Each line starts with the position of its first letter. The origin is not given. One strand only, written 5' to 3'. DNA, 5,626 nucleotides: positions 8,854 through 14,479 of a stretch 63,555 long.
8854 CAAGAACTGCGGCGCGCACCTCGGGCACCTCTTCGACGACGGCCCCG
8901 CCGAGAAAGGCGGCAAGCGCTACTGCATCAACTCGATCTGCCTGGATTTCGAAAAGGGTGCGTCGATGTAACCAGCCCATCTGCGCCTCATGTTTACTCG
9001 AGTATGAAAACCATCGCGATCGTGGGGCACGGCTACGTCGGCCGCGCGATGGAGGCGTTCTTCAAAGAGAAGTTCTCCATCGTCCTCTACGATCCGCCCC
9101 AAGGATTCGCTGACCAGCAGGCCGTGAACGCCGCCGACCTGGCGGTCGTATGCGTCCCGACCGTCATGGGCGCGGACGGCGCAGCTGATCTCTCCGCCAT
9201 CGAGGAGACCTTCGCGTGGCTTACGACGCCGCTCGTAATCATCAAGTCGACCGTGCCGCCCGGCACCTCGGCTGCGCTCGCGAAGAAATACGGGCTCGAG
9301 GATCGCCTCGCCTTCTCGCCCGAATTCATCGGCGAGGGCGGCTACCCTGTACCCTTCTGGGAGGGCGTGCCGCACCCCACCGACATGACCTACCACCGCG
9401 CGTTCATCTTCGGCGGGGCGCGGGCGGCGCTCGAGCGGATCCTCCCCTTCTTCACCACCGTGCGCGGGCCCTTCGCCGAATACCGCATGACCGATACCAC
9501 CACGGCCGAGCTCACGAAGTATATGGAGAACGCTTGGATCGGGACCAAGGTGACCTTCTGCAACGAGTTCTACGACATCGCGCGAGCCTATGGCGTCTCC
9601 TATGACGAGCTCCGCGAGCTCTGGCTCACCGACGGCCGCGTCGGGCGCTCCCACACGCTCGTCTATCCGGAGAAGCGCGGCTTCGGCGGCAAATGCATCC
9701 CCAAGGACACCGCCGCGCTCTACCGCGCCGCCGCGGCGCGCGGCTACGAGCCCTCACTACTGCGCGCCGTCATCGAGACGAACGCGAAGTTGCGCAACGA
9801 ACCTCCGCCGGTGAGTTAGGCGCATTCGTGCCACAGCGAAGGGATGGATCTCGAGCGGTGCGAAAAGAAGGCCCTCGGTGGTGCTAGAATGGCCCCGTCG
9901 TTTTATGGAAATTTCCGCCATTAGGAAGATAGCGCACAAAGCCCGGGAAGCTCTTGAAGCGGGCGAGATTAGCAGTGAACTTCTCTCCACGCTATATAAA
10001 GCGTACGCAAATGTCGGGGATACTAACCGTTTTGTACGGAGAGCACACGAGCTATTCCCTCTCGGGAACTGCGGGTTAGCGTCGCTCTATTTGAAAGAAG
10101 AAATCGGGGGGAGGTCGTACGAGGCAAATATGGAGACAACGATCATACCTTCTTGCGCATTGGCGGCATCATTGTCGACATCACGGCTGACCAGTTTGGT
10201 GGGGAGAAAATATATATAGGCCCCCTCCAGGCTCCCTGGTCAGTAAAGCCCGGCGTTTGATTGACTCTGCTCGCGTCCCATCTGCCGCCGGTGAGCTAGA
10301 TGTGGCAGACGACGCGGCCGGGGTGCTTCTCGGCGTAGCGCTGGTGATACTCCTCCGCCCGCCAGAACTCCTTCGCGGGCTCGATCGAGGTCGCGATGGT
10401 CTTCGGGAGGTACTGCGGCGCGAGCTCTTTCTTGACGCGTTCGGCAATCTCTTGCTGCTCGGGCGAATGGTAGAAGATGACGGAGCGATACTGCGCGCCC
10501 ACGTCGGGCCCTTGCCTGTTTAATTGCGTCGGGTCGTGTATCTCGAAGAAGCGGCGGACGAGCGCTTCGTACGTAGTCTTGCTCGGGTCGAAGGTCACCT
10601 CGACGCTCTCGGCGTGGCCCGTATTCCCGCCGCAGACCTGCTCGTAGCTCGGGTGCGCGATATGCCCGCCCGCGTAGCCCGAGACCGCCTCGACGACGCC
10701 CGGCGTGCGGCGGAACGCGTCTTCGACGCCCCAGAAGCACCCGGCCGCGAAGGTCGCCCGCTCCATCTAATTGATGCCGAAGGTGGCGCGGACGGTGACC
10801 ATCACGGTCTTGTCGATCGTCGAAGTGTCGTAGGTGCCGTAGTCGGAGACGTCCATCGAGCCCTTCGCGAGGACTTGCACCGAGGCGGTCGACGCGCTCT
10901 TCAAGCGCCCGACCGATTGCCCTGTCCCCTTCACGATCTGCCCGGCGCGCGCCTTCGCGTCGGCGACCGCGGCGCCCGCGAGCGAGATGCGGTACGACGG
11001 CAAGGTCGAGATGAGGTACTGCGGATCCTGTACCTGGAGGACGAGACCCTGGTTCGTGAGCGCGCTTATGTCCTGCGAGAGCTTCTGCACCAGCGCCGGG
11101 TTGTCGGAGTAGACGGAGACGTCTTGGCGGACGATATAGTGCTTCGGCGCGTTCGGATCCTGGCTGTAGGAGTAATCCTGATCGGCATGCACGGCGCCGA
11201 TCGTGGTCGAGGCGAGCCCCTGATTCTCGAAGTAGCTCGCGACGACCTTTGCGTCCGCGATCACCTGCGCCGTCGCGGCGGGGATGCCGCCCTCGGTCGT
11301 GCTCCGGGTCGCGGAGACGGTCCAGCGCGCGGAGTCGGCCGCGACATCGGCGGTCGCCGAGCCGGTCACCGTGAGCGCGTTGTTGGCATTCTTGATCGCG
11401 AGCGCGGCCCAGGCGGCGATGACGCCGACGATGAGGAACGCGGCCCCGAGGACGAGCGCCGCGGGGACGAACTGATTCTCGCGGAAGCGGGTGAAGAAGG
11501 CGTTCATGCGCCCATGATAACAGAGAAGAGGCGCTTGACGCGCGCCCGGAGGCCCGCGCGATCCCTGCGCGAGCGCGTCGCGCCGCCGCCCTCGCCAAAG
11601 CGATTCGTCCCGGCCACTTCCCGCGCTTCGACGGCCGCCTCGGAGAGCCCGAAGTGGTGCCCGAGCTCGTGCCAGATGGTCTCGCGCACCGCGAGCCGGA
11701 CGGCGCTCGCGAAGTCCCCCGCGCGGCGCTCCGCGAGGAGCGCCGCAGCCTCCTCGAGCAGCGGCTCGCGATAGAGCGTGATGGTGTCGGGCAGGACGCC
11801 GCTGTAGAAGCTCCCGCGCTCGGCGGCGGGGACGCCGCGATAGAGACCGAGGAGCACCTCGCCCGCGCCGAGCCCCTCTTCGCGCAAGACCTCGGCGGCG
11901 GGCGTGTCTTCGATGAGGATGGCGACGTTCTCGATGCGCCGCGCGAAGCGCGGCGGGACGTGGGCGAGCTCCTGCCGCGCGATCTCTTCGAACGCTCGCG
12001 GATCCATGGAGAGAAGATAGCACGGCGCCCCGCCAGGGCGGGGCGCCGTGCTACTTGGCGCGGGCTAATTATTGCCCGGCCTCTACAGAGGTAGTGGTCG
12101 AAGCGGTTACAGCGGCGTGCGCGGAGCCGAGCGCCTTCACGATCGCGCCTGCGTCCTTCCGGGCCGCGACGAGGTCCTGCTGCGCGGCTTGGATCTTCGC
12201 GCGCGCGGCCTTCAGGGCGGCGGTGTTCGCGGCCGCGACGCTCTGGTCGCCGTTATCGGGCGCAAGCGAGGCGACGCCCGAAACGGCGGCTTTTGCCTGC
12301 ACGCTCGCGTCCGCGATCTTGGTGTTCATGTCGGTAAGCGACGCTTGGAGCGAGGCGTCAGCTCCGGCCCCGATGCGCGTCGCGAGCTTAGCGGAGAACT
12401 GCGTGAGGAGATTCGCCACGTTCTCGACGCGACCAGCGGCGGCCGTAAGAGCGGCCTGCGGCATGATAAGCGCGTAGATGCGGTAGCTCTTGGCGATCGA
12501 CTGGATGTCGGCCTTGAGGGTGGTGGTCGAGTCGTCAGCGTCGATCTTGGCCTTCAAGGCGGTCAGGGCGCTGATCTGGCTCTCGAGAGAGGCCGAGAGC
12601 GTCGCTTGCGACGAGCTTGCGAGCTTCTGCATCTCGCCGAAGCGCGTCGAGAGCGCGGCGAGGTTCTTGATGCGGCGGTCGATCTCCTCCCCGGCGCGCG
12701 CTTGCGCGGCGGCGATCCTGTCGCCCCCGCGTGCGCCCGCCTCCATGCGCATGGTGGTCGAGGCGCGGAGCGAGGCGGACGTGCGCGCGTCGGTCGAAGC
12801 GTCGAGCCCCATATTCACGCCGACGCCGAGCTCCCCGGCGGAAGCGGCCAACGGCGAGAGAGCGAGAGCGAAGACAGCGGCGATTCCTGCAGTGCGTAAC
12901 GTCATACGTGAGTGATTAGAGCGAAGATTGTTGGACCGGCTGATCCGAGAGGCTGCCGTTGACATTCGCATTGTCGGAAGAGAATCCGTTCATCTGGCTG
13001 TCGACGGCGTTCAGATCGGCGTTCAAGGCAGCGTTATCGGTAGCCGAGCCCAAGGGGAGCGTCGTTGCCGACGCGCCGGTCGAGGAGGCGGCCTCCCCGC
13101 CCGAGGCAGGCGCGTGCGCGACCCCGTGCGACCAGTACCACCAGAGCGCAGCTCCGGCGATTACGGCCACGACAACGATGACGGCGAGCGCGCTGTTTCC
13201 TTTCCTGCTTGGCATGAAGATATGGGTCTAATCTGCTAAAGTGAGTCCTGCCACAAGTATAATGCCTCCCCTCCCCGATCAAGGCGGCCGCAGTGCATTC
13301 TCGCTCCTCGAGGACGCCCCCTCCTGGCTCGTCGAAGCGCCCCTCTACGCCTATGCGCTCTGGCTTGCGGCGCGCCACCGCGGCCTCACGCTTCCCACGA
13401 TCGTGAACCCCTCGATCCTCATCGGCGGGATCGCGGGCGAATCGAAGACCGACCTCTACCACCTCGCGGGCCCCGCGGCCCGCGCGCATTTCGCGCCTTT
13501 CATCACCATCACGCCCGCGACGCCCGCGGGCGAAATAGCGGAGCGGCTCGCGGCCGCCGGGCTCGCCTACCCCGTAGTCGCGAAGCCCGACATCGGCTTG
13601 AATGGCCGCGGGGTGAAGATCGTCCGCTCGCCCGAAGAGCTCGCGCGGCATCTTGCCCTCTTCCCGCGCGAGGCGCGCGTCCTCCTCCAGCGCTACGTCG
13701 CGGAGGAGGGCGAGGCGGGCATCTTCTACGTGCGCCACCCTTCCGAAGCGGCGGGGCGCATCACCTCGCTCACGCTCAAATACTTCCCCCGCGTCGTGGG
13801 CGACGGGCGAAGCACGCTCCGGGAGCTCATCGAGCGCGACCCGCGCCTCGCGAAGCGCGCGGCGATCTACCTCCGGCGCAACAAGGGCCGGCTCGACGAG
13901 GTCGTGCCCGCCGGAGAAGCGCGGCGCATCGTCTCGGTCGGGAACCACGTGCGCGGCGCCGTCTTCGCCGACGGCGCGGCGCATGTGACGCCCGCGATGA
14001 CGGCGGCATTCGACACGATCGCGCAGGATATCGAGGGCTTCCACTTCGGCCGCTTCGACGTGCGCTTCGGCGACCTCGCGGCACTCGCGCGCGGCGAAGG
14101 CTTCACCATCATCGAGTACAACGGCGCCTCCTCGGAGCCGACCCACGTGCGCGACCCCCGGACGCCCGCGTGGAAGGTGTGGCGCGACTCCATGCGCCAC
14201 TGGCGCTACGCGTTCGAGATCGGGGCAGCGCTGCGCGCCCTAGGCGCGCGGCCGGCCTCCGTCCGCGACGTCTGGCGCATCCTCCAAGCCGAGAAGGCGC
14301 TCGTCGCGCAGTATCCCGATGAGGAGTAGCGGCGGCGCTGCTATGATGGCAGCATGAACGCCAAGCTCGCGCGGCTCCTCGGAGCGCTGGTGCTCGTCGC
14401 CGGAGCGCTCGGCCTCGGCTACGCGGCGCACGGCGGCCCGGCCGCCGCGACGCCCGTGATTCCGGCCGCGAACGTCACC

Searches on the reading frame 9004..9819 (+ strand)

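Call 34: search_protein_families(library=pfam, proteins=[window:9004-9819:+], max_evalue=0.001)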
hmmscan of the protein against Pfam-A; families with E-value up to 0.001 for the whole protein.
window:9004-9819:+ (271 aa): 2 families
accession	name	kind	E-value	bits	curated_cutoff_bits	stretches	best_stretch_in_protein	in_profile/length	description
PF00984.24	UDPG_MGDP_dh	-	5.8e-22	78.1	25.4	1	167-261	2-93/94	UDP-glucose/GDP-mannose dehydrogenase family, central domain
PF03721.20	UDPG_MGDP_dh_N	-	4.2e-10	39.9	27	1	38-112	71-159/187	UDP-glucose/GDP-mannose dehydrogenase family, NAD binding domain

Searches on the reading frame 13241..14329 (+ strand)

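Call 34: search_protein_families(library=pfam, proteins=[window:13241-14329:+], max_evalue=0.001)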
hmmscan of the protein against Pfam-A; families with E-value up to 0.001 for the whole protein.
window:13241-14329:+ (362 aa): 1 family
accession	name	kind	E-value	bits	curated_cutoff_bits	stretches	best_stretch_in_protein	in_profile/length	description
PF02786.22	CPSase_L_D2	-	0.00031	20.8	19.8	1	102-153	30-89/211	Carbamoyl-phosphate synthase L chain, ATP binding domain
